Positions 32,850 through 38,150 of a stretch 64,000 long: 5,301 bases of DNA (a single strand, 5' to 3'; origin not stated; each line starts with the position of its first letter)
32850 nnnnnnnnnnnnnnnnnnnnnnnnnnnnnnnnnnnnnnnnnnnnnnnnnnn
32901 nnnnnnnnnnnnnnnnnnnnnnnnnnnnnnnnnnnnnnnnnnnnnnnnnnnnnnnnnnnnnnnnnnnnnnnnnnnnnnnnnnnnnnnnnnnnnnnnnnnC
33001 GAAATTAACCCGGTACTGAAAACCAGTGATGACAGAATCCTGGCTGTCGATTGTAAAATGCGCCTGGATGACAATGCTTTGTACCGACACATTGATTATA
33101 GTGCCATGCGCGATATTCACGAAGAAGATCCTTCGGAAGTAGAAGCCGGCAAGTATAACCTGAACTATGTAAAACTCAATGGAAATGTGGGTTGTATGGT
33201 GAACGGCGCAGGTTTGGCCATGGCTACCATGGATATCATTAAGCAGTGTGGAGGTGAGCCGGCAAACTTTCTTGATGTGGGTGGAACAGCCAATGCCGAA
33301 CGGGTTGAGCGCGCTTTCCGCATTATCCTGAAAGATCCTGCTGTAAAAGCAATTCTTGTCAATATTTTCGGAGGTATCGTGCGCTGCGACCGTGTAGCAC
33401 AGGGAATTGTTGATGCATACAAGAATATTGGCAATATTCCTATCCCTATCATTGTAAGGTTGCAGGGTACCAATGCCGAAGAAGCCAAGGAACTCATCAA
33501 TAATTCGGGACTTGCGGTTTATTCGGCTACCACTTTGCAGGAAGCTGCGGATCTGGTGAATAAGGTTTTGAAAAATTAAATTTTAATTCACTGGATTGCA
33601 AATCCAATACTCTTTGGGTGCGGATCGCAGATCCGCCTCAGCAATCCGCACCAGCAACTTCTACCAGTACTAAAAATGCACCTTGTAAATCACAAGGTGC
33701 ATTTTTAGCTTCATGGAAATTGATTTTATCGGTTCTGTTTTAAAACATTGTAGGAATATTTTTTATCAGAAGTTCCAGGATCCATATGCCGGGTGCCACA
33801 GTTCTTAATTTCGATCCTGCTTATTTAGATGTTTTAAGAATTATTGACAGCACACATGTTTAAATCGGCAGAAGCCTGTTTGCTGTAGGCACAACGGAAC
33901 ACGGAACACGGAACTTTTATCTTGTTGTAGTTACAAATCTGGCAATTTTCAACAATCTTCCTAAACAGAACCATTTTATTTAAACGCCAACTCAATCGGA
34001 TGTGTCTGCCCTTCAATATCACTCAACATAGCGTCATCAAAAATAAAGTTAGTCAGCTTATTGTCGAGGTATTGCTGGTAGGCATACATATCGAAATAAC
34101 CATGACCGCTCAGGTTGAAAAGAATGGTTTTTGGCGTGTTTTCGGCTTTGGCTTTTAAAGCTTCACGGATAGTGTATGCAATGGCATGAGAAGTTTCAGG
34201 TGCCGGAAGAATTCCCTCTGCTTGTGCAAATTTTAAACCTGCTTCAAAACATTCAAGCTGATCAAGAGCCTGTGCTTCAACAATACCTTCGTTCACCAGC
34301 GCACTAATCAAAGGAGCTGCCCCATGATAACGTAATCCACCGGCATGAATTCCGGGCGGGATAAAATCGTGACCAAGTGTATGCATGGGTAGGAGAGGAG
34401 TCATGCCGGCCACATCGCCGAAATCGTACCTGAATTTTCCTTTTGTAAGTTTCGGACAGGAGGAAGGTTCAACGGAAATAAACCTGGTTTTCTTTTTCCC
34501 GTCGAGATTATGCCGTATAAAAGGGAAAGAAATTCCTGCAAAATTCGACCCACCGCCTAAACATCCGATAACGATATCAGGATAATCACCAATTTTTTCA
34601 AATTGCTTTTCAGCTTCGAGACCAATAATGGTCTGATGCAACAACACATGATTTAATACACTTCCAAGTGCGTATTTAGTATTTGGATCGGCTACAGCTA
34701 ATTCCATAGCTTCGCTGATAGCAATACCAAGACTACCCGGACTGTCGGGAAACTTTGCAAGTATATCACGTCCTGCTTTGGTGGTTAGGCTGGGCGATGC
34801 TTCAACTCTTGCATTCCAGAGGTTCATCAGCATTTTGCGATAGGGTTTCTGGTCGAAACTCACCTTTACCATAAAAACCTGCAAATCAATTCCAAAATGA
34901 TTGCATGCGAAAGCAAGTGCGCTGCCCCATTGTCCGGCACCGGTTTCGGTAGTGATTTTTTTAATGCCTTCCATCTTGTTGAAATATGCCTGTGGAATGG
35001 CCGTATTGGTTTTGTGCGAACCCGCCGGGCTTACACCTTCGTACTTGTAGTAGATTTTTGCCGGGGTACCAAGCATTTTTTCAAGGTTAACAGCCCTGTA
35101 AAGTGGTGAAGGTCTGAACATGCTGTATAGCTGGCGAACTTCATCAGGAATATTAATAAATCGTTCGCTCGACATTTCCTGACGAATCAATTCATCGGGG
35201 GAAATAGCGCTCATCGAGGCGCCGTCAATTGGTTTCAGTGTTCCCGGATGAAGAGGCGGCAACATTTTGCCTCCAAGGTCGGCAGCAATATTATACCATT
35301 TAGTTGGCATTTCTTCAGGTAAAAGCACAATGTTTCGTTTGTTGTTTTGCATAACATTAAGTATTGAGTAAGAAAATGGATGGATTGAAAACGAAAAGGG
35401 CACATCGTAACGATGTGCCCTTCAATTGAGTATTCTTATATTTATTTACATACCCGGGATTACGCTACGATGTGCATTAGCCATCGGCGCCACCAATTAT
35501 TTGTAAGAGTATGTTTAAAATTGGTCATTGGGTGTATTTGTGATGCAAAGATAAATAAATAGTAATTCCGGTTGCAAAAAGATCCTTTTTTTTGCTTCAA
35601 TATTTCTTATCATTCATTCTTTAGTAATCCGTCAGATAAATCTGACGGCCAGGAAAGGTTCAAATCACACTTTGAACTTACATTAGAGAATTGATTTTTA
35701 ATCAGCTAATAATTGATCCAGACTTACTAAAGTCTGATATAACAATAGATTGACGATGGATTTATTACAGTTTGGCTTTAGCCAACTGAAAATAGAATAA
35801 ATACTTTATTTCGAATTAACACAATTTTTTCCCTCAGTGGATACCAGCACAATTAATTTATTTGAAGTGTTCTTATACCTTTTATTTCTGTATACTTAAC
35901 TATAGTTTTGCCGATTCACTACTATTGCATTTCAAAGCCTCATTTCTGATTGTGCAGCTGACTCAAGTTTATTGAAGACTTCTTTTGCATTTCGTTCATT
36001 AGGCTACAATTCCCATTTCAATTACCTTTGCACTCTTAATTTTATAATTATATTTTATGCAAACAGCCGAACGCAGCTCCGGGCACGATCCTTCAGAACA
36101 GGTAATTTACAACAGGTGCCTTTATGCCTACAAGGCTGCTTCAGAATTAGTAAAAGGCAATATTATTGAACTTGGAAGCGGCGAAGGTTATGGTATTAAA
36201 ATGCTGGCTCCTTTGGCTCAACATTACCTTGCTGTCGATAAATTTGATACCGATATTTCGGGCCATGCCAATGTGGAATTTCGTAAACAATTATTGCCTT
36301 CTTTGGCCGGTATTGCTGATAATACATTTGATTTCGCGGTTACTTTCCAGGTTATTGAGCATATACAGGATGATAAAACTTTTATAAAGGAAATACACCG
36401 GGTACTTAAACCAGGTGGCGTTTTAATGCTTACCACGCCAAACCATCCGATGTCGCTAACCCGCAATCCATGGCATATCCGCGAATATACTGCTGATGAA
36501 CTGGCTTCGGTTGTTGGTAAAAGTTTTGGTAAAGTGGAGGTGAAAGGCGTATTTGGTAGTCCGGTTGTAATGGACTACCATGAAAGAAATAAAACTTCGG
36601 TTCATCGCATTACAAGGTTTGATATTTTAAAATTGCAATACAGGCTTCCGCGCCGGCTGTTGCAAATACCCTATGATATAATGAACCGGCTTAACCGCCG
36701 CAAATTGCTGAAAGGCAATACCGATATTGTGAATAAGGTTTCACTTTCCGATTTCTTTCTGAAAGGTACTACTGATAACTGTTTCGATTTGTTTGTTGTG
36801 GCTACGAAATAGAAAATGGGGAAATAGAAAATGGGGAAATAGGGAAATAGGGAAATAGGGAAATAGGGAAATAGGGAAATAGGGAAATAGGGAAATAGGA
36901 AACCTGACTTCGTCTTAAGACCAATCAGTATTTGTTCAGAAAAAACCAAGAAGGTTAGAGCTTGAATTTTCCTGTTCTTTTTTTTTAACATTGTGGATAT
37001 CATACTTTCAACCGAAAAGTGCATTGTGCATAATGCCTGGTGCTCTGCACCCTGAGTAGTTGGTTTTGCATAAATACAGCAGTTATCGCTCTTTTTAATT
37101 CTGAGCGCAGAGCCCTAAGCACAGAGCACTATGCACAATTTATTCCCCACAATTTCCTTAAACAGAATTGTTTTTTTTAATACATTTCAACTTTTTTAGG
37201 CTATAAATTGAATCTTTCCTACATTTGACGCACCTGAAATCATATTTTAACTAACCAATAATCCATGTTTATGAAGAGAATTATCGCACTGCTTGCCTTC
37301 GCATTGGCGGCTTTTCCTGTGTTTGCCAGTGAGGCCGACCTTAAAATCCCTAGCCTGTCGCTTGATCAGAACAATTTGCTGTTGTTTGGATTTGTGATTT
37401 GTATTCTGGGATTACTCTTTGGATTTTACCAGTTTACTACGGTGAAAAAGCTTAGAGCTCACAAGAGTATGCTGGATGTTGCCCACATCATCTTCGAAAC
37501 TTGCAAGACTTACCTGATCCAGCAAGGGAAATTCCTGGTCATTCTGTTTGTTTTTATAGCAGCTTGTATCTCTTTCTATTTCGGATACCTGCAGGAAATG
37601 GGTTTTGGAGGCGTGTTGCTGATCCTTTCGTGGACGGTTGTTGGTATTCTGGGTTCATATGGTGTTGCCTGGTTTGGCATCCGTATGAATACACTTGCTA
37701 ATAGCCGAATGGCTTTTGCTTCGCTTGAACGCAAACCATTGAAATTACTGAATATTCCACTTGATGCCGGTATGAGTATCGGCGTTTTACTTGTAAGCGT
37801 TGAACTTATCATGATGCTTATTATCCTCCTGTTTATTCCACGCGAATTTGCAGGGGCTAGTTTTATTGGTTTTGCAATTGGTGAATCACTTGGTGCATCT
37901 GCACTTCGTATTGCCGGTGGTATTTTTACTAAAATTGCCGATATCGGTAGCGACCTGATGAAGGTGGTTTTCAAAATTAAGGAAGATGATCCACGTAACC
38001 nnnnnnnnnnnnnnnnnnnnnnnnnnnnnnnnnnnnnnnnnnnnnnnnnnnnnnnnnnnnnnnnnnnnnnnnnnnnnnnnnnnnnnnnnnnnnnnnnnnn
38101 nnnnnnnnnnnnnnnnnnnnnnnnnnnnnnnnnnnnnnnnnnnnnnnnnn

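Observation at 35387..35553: Unannotated Trp-codon leader peptide plus terminator: ribosome-mediated attenuator in front of a stand-alone trpB2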

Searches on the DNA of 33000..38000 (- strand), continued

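Call 43: search_rna_families(sources=[L023, L059, L026, L027, L031, L010, L012], threshold=evalue, max_evalue=10)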
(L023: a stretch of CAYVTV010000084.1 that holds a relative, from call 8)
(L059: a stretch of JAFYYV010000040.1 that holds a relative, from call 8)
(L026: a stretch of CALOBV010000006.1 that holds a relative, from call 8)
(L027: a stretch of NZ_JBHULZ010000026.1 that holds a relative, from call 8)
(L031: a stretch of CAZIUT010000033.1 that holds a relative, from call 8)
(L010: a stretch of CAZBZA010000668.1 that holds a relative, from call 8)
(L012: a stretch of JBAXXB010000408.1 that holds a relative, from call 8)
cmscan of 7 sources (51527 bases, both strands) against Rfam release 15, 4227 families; matches with E-value up to 10: 30.
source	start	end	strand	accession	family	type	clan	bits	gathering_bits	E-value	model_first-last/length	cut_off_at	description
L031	6455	6630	+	RF01693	Bacteroidales-1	Gene; sRNA;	-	118.7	60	3.5e-19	1-172/179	3'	Bacteroidales-1 6S-Bacteroidales RNA suggested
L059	7305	7410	+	RF03026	RT-5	Gene; sRNA;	-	88.2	45.7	3e-16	1-104/104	no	RT-5 RNA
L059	4795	4919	+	RF01692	Bacteroid-trp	Cis-reg; leader;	-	41.2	49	0.18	1-131/131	no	Bacteroidete tryptophan peptide leader RNA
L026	4812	4936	+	RF01692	Bacteroid-trp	Cis-reg; leader;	-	40.4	49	0.25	1-131/131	no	Bacteroidete tryptophan peptide leader RNA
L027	4802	4933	+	RF01692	Bacteroid-trp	Cis-reg; leader;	-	36.2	49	1.5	1-131/131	no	Bacteroidete tryptophan peptide leader RNA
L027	4916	5013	-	RF00121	MicC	Gene; sRNA;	-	33.9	90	0.3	1-123/123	no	MicC RNA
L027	9385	9492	+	RF04329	snoMe18S-C1367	Gene; snRNA; snoRNA; CD-box;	-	32.2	101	0.046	1-110/110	no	Drosophila C/D box small nucleolar RNA snoMe18S-C1367 family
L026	4819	4960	+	RF04182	GibS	Gene; sRNA;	-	31.8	115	1.4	1-142/142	no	GibS sRNA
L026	4925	5005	-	RF02503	Atu_C9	Gene; sRNA;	-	29.5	40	0.00064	111-192/192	no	Rhizobiales sRNA Atu_C9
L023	6384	6452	+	RF03634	mir-3524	Gene; miRNA;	-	29.4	99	0.021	1-72/84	3'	mir-3524 microRNA precursor family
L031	6477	6608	+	RF01685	6S-Flavo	Gene; sRNA;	-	29.1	85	3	1-108/108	no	6S-Flavo RNA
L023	6399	6449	+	RF04239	mir-4679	Gene; miRNA;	-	28.4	88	0.23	1-75/75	no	mir-4679 microRNA precursor family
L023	6384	6452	-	RF03634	mir-3524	Gene; miRNA;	-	28.1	99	0.051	13-84/84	5'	mir-3524 microRNA precursor family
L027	4924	4985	-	RF02844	RefA9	Gene; antisense;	-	26.7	49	5.8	1-64/64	no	Enterococcus sRNA A9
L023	4863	4961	+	RF00558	L20_leader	Cis-reg; leader;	-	26.6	58.7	0.41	1-127/127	no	Ribosomal protein L20 leader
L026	7330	7416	+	RF01821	RsaH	Gene; sRNA;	-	25.9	50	4.6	1-123/123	no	RNA Staph. aureus H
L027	640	740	-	RF00477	snosnR66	Gene; snRNA; snoRNA; CD-box;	-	25.7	65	8.6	1-104/104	no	Small nucleolar RNA snR66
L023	4814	4910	+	RF01764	azaaromatic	Cis-reg; riboswitch;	-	25.5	45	2.6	1-101/101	no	azaaromatic riboswitch aptamer (yjdF RNA)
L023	6399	6449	-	RF04239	mir-4679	Gene; miRNA;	-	24.9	88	2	1-75/75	no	mir-4679 microRNA precursor family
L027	8742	8813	-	RF04029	mir-8521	Gene; miRNA;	-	24.3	80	0.84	1-68/68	no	mir-8521 microRNA precursor family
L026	4874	4961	+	RF02551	DapZ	Cis-reg;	-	23.9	56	6.1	1-78/78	no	ABC transporter regulator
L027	4898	4977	+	RF02621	BSnc120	Gene; sRNA;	-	23.8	114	0.45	1-88/88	no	Brucella sRNA 120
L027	9578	9689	-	RF00114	S15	Cis-reg; leader;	CL00121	23.5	39.5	0.26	1-117/117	no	Ribosomal S15 leader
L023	6402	6448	+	RF03476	mir-7360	Gene; miRNA;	-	23.1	47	6.8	1-59/59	no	mir-7360 microRNA precursor family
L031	1963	2021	-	RF04344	Plastid-psbA-3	Cis-reg;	CL00153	23.1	48.4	8.1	1-57/57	no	Plastid-psbA-3 3UTR RNA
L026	4782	4961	+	RF02079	STnc180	Gene; sRNA;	-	22.5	50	3.1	1-208/208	no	Enterobacterial sRNA STnc180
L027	4922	5001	-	RF00506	Thr_leader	Cis-reg; leader;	-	22.3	55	7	1-118/118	no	Threonine operon leader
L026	6208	6416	-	RF02091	DAOA-AS1_2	Gene; lncRNA;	-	21.6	43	0.86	1-205/205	no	DAOA antisense RNA 1 conserved region 2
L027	8755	8801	+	RF04029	mir-8521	Gene; miRNA;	-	21.4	80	5.3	13-55/68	no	mir-8521 microRNA precursor family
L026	596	655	+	RF01133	sR3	Gene; snRNA; snoRNA; CD-box;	-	16.3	41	7.6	1-55/55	no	Small nucleolar RNA sR3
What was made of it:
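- On Rfam RF01692 Bacteroid-trp: Other trpB2 leaders reach 36.2-41.2 bits (call 43).
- Closest known: Bacteroid-trp leader. Same: trpB2 leaders of L059, L026 and L027 score 36-41 bits full-length on RF01692, just under the cut-off of 49 (call 43).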

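Call 64: search_rna_families(source=L079, start=560, end=980, threshold=gathering, show_alignments=1)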
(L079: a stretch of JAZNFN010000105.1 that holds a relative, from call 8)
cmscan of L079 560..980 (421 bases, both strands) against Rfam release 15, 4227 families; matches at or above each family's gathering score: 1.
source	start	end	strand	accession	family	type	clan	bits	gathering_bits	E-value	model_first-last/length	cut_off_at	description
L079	593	829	+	RF00230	T-box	Cis-reg; leader;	-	118.2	93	1e-27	1-219/219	no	T-box leader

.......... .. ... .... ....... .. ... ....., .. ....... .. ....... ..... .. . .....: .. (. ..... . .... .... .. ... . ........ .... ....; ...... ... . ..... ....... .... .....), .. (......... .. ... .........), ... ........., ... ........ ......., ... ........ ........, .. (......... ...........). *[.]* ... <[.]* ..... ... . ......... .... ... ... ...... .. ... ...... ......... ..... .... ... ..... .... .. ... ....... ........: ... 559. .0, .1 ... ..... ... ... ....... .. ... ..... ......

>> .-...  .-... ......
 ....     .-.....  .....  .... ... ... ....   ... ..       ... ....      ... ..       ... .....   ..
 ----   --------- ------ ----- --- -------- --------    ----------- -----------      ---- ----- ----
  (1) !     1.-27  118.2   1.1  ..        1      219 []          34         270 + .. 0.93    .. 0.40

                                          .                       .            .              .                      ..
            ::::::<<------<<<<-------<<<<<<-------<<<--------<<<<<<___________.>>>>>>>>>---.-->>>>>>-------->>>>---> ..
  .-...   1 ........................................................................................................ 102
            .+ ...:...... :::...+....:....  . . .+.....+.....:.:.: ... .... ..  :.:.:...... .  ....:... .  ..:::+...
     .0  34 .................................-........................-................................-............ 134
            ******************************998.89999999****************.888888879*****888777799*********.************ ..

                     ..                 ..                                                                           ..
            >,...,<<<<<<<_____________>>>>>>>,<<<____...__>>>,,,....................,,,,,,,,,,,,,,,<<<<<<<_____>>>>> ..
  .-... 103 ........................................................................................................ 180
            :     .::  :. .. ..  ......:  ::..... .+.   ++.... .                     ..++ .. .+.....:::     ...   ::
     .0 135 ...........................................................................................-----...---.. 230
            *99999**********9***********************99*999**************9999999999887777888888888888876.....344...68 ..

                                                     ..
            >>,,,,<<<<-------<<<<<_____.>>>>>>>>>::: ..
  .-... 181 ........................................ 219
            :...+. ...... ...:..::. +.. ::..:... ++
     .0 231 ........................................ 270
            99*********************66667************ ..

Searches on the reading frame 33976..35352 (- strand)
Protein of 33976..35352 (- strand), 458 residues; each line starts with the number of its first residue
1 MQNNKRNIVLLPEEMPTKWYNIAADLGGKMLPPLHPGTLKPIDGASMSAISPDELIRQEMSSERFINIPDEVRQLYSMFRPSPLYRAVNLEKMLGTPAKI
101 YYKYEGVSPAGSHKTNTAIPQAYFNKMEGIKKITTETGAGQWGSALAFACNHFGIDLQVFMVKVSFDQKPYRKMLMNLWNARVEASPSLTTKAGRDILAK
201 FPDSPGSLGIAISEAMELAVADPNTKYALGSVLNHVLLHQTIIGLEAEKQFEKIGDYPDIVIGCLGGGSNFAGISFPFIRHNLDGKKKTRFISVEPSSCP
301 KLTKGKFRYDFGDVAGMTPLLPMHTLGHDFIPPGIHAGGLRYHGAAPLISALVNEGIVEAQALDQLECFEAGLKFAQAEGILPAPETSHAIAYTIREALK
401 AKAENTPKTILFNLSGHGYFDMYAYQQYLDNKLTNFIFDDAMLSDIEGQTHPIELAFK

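Call 7: search_protein_families(library=ncbifam, proteins=[window:33976-35352:-])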
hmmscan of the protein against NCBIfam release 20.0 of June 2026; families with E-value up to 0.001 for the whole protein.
window:33976-35352:- (458 aa): 17 families
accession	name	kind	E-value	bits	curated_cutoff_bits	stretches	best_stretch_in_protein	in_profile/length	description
NF009057.0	PRK12391.1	equivalog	2.1e-215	715.4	366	1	5-442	3-439/441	TrpB-like pyridoxal phosphate-dependent enzyme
TIGR01415.1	trpB_rel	hypoth_equivalog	1.4e-194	646.6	518.85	1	15-431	1-418/419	TrpB-like pyridoxal phosphate-dependent enzyme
TIGR00263.1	trpB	equivalog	2.1e-44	152.2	392.45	1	71-426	41-382/385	tryptophan synthase subunit beta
NF010376.0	PRK13803.1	equivalog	6.1e-44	150.8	819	1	60-432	240-598/600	bifunctional phosphoribosylanthranilate isomerase/tryptophan synthase subunit beta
NF010375.0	PRK13802.1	equivalog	7.8e-26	90.4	1386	1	78-428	323-672/695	bifunctional indole-3-glycerol phosphate synthase/tryptophan synthase subunit beta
NF004996.0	PRK06381.1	equivalog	8.4e-12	44.7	266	1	82-164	16-96/319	threonine synthase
NF006390.0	PRK08639.1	equivalog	9.2e-10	38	421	1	67-170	11-112/418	threonine ammonia-lyase IlvA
TIGR02079.1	THD1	equivalog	1.4e-09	37.2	440.55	1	72-170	7-103/410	threonine ammonia-lyase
NF006050.0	PRK08197.1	equivalog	1.1e-07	30.9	303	1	82-163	81-160/406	threonine synthase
NF005292.0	PRK06815.1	equivalog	1.6e-06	27.4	371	1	68-164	8-102/320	threonine/serine dehydratase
TIGR01139.1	cysK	equivalog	2e-06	27.3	350.95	1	88-317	11-208/298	cysteine synthase A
TIGR03945.1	PLP_SbnA_fam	equivalog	3.1e-06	26.5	349.95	1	87-159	10-86/304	2,3-diaminopropionate biosynthesis protein SbnA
NF006094.0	PRK08246.1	subfamily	7.6e-06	25.5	331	0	77-170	19-107/310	serine/threonine dehydratase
NF005147.0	PRK06608.1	equivalog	7.2e-05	21.7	380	1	67-164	10-106/339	serine/threonine dehydratase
NF040741.1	ornith_OrtB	equivalog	7.3e-05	21.4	550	0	94-169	78-150/464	2-amino-4-oxopentanoate thiolase subunit OrtB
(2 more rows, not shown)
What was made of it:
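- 33976..35352 (-): trpB2 (TrpB-like PLP enzyme, 458 aa), the regulated gene. NF009057, 715 bits, full length (call 7).
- Checked: The CDS 35352-33976 scores 715 bits on NF009057, cut-off 366 (call 7).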

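Call 8: find_related_loci(query=window:33976-35352:-, collection=genome_contigs, flank=5000)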
Query window:33976-35352:- (458 aa) in genome_contigs; peptide patterns used: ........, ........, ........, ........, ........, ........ (x = any residue, [..] = any of these).
372 stretches matched a pattern; 298 encode a relative of the query (tblastn E <= 1e-3); the best 80 are kept; 80 distinct loci.
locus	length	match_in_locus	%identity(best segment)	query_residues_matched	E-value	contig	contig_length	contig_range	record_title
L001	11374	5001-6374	96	1-458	0e+0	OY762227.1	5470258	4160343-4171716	MAG: Bacteroidales bacterium isolate cc17bfec-530c-4f6e-b71b-c66012ddb9bb genome assembly, chromosome: 1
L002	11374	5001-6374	95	1-458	0e+0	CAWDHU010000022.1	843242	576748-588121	MAG: uncultured Bacteroidales bacterium isolate MFD04716.bin.1.37 genome assembly, contig: contig_7326, whole genome sho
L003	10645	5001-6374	95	1-458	0e+0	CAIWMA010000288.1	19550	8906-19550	MAG: uncultured Bacteroidales bacterium isolate KR4_bin-0449 genome assembly, contig: bin-0449:288/593, whole genome sho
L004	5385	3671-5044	93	1-458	0e+0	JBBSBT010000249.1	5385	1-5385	MAG: Bacteroidales bacterium isolate La6_metabat2.179 La6_metabat2.179_K_63730_L_5385_cov_65.5780, whole genome shotgun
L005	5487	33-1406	93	1-458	0e+0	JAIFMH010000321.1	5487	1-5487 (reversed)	MAG: Bacteroidetes bacterium isolate bin_3 scaffold_54694, whole genome shotgun sequence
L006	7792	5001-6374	92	1-458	0e+0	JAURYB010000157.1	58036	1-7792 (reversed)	MAG: Bacteroidales bacterium isolate E10_metabat.bin.71 E10_k141_455841, whole genome shotgun sequence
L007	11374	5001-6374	91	1-458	0e+0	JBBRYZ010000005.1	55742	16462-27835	MAG: Bacteroidales bacterium isolate metawrap_la5_11 metawrap_la5_11_K_37432_L_55742_cov_28.2644, whole genome shotgun s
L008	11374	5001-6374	91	1-458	0e+0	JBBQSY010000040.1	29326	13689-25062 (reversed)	MAG: Bacteroidales bacterium isolate Co_metawrap_1788 Cmw_1788_k141_1925949_length_29326_cov_17.9895, whole genome shotg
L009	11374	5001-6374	90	1-458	0e+0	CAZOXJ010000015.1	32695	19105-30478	MAG TPA_asm: uncultured Lentimicrobiaceae bacterium isolate SRP272421_co1_58 genome assembly, contig: NODE_2856_length_3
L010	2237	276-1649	90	1-458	0e+0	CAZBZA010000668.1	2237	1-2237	MAG TPA_asm: uncultured Lentimicrobiaceae bacterium isolate binchicken_co309_46 genome assembly, contig: NODE_31952_leng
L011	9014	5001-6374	89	1-458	0e+0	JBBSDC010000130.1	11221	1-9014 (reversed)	MAG: Bacteroidales bacterium isolate metawrap_la6_60 metawrap_la6_60_K_1360172_L_11221_cov_13.0000, whole genome shotgun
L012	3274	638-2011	89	1-458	0e+0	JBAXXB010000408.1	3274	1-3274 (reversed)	MAG: Bacteroidota bacterium isolate ELA728 MAG728_408, whole genome shotgun sequence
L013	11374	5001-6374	89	1-458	0e+0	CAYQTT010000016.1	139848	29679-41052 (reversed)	MAG TPA_asm: uncultured Lentimicrobiaceae bacterium isolate SRP302447_co1_787 genome assembly, contig: NODE_447_length_1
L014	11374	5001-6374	89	1-458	0e+0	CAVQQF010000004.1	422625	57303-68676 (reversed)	MAG: uncultured Bacteroidales bacterium isolate MFD09964.bin.2.246 genome assembly, contig: contig_2035, whole genome sh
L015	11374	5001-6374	89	1-458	0e+0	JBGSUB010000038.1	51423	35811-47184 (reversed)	MAG: Lentimicrobiaceae bacterium isolate JTS-AC422 k141_1861259, whole genome shotgun sequence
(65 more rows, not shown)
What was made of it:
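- On Rfam RF01692 Bacteroid-trp: Closest genomes are Bacteroidales/Lentimicrobiaceae MAGs (call 8).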

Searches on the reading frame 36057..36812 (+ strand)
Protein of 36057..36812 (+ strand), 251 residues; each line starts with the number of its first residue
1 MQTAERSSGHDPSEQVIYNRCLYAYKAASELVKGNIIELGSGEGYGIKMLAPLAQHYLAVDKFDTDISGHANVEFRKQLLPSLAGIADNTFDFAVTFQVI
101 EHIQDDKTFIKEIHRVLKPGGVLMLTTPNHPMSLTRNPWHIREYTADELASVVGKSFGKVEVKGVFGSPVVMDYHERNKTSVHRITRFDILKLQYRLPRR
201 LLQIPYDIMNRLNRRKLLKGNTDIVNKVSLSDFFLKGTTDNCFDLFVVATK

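Call 7: search_protein_families(library=ncbifam, proteins=[window:36057-36812:+])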
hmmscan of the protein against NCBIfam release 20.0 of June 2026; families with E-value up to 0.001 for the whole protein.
window:36057-36812:+ (251 aa): 11 families
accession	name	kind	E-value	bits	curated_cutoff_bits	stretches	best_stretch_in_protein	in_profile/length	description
TIGR01983.1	UbiG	equivalog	7.3e-09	35.3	102.95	1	48-131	65-157/228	bifunctional 2-polyprenyl-6-hydroxyphenol methylase/3-demethylubiquinol 3-O-methyltransferase UbiG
NF041536.1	ArsM_DUF2284_UU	exception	1.1e-07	30.6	575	1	57-126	113-181/459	arsenite methyltransferase/DUF2284 domain selenoprotein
TIGR02072.1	BioC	equivalog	2.9e-07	30.6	184.95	1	30-129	32-136/244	malonyl-ACP O-methyltransferase BioC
NF008823.0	PRK11873.1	subfamily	7.7e-07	28.9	263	1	42-125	103-181/272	arsenite methyltransferase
NF047649.1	MTase_UXPK_star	exception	2.2e-05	23.6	460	1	67-126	124-182/283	methyltransferase/UXPK-star double selenoprotein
NF041537.1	ArsM_AhpD_UU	exception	2.2e-05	23.4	510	1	70-126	126-181/345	arsenite methyltransferase/AhpD domain selenoprotein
NF045667.1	MTase_DVU1556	equivalog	2.3e-05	24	155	1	33-126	23-120/213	DVU_1556 family methyltransferase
NF045882.1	PLipidMtase_Leg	equivalog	8e-05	22.5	390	1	86-126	104-144/207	phospholipid N-methyltransferase PmtA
TIGR01934.1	MenG_MenH_UbiE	subfamily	0.00082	18.7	158.35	0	69-133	86-149/223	ubiquinone/menaquinone biosynthesis methyltransferase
NF001244.0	PRK00216.1-5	equivalog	0.00087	18.6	216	0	70-129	99-157/236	bifunctional demethylmenaquinone methyltransferase/2-methoxy-6-polyprenyl-1,4-benzoquinol methylase UbiE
NF001243.0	PRK00216.1-4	equivalog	0.00099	18.5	235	0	86-133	112-160/237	demethylmenaquinone methyltransferase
